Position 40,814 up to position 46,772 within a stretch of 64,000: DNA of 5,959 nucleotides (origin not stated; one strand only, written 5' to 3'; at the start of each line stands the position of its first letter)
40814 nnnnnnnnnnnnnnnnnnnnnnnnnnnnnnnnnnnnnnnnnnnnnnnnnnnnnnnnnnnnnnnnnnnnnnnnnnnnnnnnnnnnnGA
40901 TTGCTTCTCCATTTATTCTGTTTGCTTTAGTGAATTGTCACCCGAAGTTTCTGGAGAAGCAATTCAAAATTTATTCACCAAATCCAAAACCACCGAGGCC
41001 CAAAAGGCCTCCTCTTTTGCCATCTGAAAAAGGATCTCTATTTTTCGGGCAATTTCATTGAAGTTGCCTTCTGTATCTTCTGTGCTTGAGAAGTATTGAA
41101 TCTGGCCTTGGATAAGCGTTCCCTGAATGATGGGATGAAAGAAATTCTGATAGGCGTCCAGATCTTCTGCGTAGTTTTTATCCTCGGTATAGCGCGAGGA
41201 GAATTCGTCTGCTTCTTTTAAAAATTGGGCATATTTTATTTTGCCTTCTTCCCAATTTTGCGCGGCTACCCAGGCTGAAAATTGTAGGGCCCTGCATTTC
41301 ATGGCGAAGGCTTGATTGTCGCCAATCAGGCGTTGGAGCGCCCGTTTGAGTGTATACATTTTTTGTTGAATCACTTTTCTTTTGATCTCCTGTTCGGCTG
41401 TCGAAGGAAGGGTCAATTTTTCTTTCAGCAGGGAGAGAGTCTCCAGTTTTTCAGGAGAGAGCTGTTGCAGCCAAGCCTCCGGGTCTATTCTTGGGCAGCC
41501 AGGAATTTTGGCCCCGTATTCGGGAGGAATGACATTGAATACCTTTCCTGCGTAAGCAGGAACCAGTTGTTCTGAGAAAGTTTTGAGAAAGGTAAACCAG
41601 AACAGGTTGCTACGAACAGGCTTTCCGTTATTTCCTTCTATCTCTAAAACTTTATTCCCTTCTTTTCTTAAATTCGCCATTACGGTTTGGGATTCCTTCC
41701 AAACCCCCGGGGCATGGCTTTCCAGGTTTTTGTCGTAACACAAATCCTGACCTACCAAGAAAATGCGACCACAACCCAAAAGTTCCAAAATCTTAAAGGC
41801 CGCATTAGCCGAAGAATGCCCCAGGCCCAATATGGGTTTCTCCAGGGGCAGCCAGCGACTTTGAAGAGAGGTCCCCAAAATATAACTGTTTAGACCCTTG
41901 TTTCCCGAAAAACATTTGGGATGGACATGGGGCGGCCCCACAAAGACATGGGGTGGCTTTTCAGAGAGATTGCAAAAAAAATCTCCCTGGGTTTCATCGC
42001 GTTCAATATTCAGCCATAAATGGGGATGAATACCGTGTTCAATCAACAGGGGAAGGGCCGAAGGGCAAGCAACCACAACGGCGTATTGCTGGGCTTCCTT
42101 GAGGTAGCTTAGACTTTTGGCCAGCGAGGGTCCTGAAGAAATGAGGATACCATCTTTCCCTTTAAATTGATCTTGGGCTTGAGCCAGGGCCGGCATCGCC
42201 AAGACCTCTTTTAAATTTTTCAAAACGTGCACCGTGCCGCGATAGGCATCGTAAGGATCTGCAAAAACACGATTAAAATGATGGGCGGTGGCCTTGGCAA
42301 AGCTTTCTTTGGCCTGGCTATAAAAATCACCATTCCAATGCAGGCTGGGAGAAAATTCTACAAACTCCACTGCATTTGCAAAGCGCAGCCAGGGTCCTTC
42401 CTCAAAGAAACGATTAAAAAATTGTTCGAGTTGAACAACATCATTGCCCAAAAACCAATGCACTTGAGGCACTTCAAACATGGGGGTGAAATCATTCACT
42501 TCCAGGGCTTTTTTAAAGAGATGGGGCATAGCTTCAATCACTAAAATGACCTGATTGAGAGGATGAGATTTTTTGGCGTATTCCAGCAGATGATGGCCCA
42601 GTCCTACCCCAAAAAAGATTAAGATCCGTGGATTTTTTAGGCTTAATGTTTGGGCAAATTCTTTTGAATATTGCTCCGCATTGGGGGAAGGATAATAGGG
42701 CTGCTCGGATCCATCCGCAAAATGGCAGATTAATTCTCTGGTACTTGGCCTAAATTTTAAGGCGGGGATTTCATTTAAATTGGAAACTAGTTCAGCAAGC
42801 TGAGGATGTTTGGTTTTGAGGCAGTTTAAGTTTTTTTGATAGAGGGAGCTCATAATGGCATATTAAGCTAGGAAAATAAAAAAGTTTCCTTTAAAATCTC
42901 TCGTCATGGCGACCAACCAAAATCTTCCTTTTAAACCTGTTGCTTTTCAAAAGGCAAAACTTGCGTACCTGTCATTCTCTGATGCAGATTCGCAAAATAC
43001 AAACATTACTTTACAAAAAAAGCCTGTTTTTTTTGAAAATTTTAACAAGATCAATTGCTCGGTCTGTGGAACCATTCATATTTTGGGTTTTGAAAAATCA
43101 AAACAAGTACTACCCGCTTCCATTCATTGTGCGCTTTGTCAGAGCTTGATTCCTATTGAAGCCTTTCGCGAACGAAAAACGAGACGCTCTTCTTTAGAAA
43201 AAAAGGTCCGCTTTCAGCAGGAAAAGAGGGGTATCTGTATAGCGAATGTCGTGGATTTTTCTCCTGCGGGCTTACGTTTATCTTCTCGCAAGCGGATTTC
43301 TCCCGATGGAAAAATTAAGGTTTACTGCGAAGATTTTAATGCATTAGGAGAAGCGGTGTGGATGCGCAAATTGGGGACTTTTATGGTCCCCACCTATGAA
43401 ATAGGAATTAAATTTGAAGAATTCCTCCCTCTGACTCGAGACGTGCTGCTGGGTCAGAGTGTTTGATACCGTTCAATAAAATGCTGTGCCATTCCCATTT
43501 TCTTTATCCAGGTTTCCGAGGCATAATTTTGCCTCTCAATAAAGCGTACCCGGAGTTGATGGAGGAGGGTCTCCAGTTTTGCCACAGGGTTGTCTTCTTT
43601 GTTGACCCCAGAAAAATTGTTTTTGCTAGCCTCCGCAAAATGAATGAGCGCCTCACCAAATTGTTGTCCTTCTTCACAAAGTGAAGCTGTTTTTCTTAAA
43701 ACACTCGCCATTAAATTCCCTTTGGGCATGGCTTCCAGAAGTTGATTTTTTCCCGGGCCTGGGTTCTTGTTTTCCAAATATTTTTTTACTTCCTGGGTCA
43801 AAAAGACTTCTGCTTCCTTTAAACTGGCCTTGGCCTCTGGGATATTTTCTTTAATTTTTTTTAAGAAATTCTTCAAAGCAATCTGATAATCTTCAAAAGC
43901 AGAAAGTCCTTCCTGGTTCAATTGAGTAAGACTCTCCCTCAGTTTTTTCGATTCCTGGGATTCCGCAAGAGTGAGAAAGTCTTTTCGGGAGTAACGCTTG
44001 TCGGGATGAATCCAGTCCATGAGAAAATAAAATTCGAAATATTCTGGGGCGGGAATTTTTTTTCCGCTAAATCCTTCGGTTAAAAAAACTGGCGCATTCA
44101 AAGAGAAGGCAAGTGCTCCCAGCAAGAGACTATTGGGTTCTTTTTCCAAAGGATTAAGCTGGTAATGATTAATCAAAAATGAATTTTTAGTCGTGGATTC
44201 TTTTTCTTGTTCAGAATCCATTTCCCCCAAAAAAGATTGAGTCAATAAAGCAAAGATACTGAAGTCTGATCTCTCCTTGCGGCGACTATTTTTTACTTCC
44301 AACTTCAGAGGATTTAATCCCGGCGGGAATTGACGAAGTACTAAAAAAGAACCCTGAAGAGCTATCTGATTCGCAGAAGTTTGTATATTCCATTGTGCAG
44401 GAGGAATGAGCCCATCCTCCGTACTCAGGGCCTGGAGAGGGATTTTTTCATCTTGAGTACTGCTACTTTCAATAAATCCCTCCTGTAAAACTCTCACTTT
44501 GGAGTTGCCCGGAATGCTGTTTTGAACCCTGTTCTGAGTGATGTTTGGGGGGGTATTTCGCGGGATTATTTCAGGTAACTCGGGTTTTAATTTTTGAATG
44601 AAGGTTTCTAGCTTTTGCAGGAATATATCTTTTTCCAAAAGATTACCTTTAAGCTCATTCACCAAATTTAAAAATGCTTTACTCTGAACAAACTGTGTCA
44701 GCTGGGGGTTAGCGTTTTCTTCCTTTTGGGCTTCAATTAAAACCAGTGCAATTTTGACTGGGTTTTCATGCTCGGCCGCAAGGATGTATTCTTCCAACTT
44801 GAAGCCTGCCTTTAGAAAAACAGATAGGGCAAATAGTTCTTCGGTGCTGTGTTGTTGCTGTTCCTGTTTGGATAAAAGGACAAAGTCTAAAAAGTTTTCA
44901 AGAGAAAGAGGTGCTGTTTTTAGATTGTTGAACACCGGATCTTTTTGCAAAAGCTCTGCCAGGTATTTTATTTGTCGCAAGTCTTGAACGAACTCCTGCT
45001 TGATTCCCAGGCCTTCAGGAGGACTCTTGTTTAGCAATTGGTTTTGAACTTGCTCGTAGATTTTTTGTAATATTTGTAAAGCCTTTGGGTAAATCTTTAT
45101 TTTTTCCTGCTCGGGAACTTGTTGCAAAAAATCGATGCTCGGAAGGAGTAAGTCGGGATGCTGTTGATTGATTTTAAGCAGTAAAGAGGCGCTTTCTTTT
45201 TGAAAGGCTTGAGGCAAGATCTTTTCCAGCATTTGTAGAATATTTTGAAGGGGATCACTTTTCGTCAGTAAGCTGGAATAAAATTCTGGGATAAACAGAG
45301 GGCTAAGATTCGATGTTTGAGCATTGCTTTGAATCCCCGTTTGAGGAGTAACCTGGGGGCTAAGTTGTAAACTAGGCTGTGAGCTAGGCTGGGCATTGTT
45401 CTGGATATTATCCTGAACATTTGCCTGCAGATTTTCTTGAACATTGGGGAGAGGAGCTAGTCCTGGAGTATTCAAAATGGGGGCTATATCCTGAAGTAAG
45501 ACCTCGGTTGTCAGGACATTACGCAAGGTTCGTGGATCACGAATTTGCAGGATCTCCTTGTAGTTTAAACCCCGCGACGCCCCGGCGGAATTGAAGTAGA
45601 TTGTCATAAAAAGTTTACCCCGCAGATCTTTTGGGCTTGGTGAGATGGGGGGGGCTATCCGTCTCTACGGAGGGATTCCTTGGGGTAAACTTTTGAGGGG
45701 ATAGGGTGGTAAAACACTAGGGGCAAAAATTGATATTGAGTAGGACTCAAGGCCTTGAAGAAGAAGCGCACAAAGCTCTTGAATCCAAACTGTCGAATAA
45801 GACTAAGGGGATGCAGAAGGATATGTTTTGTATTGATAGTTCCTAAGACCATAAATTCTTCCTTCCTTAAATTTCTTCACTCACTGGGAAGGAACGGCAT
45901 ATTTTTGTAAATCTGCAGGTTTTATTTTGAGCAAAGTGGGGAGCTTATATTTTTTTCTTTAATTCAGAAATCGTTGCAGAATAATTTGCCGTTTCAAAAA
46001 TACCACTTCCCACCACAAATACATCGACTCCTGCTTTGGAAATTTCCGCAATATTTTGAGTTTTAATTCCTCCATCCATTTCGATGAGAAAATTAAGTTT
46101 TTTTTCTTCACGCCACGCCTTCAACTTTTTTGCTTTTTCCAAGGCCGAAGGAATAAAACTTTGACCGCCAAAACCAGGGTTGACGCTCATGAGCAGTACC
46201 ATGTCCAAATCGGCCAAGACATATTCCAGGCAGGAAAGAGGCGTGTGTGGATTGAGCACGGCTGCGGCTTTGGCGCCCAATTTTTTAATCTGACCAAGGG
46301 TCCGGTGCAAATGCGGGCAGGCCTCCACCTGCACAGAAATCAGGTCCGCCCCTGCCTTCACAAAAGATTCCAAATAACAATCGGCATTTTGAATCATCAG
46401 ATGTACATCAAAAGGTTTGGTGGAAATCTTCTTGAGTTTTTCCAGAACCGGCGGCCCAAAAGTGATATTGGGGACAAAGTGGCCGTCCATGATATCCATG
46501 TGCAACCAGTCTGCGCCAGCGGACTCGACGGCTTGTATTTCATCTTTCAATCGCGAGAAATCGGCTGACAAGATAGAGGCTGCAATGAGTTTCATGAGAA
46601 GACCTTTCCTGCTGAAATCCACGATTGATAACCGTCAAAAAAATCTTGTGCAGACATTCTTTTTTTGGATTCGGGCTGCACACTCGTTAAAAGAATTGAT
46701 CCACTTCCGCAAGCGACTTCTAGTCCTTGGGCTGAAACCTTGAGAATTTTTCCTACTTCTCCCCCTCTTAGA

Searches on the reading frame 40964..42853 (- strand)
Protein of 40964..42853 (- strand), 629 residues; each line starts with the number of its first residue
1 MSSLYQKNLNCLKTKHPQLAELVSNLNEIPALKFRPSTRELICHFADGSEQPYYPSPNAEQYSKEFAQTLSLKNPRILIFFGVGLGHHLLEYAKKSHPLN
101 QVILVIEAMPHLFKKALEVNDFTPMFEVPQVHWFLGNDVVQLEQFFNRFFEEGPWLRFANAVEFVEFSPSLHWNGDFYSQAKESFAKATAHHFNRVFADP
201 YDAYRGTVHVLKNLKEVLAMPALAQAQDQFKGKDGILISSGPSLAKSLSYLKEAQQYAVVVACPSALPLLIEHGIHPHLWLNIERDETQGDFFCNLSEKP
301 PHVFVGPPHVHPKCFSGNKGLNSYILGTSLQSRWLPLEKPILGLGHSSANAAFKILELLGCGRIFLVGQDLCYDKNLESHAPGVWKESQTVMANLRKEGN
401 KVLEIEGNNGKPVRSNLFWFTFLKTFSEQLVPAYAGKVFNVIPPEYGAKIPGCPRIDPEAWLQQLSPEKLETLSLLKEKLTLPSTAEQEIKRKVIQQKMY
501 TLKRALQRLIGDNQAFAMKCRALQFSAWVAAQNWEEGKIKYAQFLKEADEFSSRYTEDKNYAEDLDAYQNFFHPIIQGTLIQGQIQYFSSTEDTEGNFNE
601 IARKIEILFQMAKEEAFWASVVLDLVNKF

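Call 4: search_protein_families(library=pfam, proteins=[window:40964-42853:-])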
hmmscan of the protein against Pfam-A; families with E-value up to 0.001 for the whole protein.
window:40964-42853:- (629 aa): 2 families
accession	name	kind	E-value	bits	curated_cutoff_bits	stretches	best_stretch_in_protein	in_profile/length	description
PF01973.23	MptE-like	-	2.4e-33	115.8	34.6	1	209-375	2-170/171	6-hydroxymethylpterin diphosphokinase MptE-like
PF20157.4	Maf_flag10_N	-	6.7e-06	26.2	23.5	1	77-127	108-162/228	Glycosyltransferase Maf N-terminal domain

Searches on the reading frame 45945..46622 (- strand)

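Call 36: search_protein_families(library=pfam, proteins=[window:45945-46622:-], max_evalue=0.00001)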
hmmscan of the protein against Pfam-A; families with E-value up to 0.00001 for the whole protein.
window:45945-46622:- (225 aa): 1 family
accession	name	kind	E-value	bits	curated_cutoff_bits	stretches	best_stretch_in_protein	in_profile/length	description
PF00834.25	Ribul_P_3_epim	-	1e-82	276.8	21.1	1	13-209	2-198/198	Ribulose-phosphate 3 epimerase family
